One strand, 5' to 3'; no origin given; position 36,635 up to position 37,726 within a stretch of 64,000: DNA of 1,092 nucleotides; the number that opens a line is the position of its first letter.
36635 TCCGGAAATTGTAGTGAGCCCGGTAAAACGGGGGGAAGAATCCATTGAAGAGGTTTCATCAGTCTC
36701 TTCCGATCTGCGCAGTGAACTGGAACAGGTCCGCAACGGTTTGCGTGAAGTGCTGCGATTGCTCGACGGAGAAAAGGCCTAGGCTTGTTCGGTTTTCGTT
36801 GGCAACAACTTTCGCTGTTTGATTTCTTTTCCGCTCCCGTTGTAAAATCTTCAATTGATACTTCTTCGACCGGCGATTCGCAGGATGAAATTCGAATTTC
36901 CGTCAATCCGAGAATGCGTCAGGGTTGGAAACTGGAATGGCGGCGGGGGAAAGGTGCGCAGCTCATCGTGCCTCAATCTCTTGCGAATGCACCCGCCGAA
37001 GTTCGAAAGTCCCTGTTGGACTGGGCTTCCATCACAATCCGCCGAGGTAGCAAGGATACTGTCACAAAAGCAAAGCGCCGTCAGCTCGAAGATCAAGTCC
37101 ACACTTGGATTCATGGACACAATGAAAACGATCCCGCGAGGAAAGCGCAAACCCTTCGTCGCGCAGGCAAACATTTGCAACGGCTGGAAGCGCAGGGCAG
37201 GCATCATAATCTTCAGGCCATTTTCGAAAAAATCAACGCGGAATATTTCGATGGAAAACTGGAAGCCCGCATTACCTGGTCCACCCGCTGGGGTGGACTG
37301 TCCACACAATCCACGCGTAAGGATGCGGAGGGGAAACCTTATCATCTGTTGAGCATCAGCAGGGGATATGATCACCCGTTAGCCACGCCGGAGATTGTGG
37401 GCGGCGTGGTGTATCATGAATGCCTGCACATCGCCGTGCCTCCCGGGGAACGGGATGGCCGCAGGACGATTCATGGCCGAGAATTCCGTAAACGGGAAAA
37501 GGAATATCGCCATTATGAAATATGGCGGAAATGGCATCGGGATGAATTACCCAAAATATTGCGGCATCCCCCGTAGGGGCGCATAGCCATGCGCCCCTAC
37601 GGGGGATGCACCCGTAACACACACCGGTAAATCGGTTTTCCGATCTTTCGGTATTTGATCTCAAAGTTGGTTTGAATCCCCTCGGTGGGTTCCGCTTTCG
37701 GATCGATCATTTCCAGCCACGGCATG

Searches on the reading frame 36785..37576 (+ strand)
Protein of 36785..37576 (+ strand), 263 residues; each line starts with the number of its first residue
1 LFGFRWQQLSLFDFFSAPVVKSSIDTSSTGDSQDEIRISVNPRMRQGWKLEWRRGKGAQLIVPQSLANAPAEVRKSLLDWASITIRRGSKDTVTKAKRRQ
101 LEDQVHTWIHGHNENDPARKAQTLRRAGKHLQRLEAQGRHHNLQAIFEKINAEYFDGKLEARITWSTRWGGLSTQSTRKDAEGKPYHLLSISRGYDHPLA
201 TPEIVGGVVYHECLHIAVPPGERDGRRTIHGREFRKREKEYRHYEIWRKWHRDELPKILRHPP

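Call 78: search_protein_families(library=pfam, proteins=[window:36785-37576:+], max_evalue=0.001)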
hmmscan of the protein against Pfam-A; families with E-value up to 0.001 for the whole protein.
window:36785-37576:+ (263 aa): 1 family
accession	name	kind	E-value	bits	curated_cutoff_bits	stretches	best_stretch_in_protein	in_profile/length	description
PF10263.15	SprT-like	-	1.5e-05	25.2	25.6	1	143-240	1-94/108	SprT-like family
